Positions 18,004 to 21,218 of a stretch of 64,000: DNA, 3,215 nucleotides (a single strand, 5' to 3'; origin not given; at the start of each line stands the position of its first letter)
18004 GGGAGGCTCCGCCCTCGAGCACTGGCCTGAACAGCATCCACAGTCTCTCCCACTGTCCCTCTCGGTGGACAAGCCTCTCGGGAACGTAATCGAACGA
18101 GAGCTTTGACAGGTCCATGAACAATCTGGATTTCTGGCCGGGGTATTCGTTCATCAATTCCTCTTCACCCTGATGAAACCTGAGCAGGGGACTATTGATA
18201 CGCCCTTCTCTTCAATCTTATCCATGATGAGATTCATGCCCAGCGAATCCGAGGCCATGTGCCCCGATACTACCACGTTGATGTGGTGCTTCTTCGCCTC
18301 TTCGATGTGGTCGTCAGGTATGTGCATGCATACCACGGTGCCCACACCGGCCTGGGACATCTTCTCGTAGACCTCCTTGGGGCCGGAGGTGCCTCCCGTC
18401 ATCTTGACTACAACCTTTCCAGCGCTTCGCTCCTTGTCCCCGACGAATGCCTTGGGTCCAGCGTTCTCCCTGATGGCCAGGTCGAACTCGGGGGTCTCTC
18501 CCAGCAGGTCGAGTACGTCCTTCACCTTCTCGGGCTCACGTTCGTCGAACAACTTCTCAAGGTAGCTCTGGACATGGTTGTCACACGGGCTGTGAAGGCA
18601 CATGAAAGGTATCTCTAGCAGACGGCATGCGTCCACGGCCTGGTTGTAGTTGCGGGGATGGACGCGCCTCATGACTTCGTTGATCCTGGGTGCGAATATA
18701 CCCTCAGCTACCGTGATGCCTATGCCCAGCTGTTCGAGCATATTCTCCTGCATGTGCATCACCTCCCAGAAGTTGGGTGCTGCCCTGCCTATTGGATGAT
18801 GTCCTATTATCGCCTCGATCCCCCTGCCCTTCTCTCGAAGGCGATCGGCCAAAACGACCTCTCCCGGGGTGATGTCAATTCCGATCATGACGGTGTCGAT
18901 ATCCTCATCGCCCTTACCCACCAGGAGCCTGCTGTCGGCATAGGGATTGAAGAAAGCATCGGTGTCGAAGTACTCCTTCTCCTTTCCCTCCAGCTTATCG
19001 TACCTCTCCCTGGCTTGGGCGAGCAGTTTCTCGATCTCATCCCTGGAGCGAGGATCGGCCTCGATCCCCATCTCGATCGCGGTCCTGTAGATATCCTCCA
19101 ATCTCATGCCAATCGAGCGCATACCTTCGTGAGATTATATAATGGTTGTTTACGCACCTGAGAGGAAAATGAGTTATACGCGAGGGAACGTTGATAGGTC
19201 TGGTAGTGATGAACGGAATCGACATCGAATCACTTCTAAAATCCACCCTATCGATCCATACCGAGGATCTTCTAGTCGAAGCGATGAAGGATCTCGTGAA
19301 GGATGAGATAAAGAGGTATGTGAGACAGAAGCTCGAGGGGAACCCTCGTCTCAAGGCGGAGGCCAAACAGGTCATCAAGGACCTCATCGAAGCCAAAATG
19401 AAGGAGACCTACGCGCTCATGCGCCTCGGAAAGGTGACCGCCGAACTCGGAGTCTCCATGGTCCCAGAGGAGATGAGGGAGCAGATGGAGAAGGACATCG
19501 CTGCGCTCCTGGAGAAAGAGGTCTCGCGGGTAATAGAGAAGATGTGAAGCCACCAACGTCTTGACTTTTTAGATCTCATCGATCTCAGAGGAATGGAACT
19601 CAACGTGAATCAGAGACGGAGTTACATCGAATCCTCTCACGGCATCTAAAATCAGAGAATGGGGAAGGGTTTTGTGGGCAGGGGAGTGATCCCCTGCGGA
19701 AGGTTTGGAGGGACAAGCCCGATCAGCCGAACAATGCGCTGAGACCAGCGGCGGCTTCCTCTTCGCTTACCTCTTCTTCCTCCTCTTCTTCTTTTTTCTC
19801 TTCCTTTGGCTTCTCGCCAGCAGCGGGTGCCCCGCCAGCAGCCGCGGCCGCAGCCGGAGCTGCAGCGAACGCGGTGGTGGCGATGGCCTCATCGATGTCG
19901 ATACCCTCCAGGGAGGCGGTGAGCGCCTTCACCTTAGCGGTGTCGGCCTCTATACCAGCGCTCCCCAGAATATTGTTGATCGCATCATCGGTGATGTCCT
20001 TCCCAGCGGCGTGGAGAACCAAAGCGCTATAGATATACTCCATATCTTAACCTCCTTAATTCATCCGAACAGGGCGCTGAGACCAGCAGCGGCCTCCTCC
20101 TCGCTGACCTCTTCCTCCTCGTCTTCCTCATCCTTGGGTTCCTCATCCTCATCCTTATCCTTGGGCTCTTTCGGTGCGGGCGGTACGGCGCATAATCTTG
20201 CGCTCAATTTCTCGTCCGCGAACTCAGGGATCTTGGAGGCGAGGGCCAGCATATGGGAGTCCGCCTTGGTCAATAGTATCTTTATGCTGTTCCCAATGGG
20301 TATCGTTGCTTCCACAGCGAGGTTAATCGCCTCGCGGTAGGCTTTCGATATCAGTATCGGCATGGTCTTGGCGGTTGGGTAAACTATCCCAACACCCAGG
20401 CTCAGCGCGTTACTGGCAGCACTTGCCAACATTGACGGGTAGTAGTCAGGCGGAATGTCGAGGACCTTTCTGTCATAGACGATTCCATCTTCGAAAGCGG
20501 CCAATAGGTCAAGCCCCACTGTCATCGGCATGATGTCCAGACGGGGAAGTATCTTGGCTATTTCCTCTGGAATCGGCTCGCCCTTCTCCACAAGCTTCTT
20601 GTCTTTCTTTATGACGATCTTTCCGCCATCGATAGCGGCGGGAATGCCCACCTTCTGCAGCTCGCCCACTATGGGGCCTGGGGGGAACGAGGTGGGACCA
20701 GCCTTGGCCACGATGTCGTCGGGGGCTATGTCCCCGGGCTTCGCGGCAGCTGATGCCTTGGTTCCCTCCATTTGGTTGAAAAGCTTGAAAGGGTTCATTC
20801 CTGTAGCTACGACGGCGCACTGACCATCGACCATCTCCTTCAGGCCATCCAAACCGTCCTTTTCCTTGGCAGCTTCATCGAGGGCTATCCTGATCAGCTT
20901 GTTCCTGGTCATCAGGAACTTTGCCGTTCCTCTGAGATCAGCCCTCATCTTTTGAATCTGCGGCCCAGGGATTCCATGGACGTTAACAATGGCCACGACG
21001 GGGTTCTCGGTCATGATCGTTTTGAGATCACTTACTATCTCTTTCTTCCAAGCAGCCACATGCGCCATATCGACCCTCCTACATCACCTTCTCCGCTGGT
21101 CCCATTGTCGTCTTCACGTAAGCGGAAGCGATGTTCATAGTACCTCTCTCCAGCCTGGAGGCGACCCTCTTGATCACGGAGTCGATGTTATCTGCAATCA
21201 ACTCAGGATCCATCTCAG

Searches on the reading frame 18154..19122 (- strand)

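Call 64: search_protein_families(library=pfam, proteins=[window:18154-19122:-], max_evalue=0.001)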
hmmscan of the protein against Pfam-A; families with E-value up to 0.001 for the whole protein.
window:18154-19122:- (322 aa): 1 family
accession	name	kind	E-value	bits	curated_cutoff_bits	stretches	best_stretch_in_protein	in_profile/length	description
PF01784.24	DUF34_NIF3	-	3.5e-07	30.5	23.4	0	225-306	161-238/256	Duf34/NIF3 (NGG1p interacting factor 3)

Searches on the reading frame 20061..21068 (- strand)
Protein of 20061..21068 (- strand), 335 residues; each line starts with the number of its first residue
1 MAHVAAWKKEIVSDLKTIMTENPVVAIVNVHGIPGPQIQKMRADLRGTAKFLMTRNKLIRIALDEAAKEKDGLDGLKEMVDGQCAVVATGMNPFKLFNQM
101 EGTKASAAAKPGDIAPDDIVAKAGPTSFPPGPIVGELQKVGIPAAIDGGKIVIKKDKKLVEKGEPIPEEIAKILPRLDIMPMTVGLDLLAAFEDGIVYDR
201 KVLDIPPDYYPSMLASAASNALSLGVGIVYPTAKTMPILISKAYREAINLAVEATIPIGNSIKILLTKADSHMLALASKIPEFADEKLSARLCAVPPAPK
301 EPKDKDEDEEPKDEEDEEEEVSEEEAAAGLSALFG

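Call 64: search_protein_families(library=pfam, proteins=[window:20061-21068:-], max_evalue=0.001)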
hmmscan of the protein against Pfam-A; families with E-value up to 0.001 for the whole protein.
window:20061-21068:- (335 aa): 2 families
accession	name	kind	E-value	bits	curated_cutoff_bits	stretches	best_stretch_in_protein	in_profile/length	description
PF00466.25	Ribosomal_L10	-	1.3e-21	76.9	22.8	1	5-99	3-94/100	Ribosomal protein L10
PF17777.6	RL10P_insert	-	2e-18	66.5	29.1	1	109-179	1-71/71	Insertion domain in 60S ribosomal protein L10P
